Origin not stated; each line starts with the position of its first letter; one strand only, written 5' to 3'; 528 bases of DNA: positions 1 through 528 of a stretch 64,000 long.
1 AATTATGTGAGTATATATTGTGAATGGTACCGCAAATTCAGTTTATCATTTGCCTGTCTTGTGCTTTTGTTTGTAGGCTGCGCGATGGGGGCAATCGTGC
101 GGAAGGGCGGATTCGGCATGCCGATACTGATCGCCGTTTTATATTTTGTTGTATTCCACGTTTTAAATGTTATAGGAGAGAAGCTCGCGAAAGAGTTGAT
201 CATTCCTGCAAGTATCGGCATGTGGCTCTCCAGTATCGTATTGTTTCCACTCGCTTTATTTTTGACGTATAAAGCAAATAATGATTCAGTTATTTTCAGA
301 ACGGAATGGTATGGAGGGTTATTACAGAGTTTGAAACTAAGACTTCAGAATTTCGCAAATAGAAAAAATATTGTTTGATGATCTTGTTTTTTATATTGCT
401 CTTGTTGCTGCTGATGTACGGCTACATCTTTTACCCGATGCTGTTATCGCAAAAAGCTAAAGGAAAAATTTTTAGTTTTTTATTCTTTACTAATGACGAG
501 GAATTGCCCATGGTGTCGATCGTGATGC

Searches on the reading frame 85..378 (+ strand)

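Call 91: search_protein_families(library=pfam, alignment_id=A3, max_evalue=0.00001)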
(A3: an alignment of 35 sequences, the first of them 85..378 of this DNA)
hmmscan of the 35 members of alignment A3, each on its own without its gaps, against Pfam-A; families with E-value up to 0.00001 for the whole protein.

A. member 1, window:85-378:+ (97 aa): 1 family
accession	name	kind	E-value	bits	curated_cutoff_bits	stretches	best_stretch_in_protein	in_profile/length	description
PF03739.19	LptF_LptG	-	8e-08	32.1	27.9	1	2-63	292-353/353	Lipopolysaccharide export system permease LptF/LptG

B. families by the number of members that match (of 35 scanned): 70 families (the first 25 are shown)
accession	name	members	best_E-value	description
PF18962.6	Por_Secre_tail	2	7.4e-13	Secretion system C-terminal sorting domain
PF00903.31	Glyoxalase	2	6.6e-12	Glyoxalase/Bleomycin resistance protein/Dioxygenase superfamily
PF00171.27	Aldedh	1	4.6e-104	Aldehyde dehydrogenase family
PF00814.31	TsaD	1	1.4e-95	tRNA N6-adenosine threonylcarbamoyltransferase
PF00926.24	DHBP_synthase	1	3.4e-85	3,4-dihydroxy-2-butanone 4-phosphate synthase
PF00925.25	GTP_cyclohydro2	1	8e-78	GTP cyclohydrolase II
PF00977.27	His_biosynth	1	3.4e-72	Histidine biosynthesis protein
PF00290.26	Trp_syntA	1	6.6e-70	Tryptophan synthase alpha chain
PF08447.18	PAS_3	1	6.1e-63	PAS fold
PF13426.13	PAS_9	1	1e-60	PAS domain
PF00155.27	Aminotran_1_2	1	1.6e-60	Aminotransferase class I and II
PF00989.32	PAS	1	2.8e-59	PAS fold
PF00800.23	PDT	1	6.5e-57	Prephenate dehydratase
PF01266.30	DAO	1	1.5e-53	FAD dependent oxidoreductase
PF07992.20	Pyr_redox_2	1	2e-49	Pyridine nucleotide-disulphide oxidoreductase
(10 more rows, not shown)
